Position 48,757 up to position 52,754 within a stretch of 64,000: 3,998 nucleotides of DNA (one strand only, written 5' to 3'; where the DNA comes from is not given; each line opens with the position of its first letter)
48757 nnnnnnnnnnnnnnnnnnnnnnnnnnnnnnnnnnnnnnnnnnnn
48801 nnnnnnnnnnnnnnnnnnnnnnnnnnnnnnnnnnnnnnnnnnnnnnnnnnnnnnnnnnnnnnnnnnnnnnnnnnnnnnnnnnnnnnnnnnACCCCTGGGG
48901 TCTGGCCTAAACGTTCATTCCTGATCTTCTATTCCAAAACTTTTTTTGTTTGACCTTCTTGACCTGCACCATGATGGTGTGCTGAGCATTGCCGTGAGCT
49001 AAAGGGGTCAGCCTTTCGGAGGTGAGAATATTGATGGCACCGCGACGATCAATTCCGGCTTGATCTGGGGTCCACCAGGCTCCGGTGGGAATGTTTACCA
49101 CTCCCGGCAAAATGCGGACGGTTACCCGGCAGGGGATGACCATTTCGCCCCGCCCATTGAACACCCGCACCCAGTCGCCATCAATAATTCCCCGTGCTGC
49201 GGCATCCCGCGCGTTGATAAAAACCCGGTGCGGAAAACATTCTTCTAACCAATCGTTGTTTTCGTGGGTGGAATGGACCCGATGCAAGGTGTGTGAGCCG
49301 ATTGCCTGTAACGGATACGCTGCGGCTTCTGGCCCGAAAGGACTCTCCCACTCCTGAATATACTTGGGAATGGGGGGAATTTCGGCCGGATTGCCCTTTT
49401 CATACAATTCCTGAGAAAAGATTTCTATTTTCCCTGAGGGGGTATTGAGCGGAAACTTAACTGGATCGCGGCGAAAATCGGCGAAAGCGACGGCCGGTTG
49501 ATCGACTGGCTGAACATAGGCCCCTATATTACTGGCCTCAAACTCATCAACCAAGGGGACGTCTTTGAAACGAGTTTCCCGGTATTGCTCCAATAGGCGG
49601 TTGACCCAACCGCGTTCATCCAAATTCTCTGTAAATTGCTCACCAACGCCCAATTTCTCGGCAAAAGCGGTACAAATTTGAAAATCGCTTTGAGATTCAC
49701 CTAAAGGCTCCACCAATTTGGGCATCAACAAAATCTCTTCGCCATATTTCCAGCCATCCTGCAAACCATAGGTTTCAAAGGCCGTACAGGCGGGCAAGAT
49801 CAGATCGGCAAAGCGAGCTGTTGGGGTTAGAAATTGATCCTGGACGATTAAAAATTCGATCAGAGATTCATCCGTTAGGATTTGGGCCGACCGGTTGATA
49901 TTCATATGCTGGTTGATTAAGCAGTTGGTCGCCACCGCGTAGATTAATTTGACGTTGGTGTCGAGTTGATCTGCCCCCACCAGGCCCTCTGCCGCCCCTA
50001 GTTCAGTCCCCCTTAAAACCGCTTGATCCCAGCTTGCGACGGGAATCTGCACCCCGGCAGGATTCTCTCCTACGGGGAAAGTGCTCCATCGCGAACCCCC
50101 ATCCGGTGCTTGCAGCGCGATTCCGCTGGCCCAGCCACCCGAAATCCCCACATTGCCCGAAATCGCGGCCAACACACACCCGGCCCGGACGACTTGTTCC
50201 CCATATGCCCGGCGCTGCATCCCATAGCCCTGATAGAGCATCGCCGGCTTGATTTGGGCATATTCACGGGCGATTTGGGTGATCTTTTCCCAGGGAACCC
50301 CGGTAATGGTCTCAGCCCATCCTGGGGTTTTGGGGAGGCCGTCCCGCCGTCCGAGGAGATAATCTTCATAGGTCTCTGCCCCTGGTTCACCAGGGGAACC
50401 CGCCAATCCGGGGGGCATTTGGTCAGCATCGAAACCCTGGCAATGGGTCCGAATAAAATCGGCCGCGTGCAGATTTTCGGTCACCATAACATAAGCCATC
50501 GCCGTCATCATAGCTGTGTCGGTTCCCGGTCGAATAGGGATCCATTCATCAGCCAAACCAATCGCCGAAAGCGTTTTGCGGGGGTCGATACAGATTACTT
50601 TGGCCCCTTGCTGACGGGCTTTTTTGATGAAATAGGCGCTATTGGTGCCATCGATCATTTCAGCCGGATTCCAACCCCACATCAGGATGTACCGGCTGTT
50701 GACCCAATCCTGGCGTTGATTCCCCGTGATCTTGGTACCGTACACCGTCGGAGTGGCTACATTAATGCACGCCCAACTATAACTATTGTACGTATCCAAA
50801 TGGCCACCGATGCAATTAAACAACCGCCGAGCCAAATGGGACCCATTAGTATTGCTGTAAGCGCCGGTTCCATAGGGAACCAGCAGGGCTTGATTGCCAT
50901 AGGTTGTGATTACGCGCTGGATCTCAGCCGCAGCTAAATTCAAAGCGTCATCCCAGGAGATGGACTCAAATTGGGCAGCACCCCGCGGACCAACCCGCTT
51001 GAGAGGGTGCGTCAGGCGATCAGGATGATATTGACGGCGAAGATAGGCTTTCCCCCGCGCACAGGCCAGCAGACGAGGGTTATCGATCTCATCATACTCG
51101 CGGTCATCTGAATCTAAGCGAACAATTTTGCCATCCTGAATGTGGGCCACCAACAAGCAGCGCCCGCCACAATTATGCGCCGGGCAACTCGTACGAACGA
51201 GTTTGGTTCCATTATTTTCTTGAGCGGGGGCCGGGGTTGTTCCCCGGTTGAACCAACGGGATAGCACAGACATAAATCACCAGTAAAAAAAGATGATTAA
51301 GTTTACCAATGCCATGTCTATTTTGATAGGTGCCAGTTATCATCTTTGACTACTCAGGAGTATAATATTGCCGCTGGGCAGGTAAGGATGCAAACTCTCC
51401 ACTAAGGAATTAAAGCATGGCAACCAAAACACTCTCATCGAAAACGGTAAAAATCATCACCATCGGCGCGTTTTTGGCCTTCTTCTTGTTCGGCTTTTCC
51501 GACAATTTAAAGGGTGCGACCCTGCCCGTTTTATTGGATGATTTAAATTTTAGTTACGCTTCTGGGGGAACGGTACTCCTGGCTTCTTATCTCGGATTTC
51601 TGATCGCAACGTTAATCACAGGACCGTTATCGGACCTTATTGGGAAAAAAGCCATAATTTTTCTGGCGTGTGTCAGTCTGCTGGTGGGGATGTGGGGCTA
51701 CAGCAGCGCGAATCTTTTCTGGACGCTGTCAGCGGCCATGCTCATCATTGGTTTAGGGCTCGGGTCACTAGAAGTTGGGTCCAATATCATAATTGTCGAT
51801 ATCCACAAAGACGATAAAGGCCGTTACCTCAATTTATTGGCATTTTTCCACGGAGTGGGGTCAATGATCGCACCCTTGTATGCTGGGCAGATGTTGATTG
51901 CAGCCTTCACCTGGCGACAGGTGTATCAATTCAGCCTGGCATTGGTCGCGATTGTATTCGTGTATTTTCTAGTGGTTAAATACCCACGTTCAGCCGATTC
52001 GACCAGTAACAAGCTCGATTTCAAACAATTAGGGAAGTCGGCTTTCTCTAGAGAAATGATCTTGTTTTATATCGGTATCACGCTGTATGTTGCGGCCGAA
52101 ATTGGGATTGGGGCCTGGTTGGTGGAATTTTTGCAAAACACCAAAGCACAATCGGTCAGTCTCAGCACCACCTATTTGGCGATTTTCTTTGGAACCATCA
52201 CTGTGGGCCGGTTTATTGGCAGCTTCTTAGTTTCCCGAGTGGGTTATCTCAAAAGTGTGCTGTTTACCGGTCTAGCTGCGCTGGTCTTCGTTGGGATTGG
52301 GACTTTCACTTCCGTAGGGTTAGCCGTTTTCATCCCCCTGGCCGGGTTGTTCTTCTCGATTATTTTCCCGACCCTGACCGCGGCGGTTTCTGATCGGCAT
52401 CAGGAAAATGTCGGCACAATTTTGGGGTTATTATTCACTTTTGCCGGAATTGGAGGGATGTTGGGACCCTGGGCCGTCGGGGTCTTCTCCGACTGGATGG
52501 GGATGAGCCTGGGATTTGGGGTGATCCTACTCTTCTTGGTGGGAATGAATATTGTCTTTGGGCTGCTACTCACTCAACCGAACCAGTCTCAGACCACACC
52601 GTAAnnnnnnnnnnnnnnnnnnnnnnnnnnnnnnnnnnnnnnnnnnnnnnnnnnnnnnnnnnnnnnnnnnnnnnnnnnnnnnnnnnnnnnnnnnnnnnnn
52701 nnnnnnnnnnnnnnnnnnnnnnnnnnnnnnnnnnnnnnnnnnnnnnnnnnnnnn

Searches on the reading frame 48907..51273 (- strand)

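Call 55: search_protein_families(library=pfam, proteins=[window:48907-51273:-], max_evalue=0.00001)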
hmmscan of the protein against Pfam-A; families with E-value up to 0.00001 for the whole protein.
window:48907-51273:- (788 aa): 3 families
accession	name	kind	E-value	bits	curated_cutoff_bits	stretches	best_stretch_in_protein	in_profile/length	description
PF00384.28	Molybdopterin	-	1.2e-55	189.4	24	1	86-540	1-353/353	Molybdopterin oxidoreductase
PF01568.27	Molydop_binding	-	3e-25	88.9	26.8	1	656-766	2-108/110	Molydopterin dinucleotide binding domain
PF04879.21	Molybdop_Fe4S4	-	3.8e-06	27.2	22.7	1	24-83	2-55/55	Molybdopterin oxidoreductase Fe4S4 domain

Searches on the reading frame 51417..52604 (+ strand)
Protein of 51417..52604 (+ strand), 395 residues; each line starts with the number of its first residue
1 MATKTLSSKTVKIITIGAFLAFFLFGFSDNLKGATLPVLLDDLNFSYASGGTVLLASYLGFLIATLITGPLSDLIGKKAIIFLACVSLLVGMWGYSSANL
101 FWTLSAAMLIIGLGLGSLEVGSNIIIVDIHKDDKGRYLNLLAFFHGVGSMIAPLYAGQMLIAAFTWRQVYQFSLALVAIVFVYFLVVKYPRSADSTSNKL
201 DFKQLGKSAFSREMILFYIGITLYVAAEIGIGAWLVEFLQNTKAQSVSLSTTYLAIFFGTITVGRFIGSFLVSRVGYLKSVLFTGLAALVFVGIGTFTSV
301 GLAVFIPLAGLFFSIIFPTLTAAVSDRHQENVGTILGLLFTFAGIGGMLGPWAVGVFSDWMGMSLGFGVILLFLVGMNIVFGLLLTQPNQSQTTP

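Call 55: search_protein_families(library=pfam, proteins=[window:51417-52604:+], max_evalue=0.00001)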
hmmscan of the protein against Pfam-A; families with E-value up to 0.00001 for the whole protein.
window:51417-52604:+ (395 aa): 2 families
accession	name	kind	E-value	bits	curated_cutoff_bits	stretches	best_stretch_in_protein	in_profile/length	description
PF07690.21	MFS_1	-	1.8e-43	149.3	33.4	2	19-351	2-347/347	Major Facilitator Superfamily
PF06609.19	TRI12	-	2.8e-08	33.1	23.2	1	33-203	64-232/599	Fungal trichothecene efflux pump (TRI12)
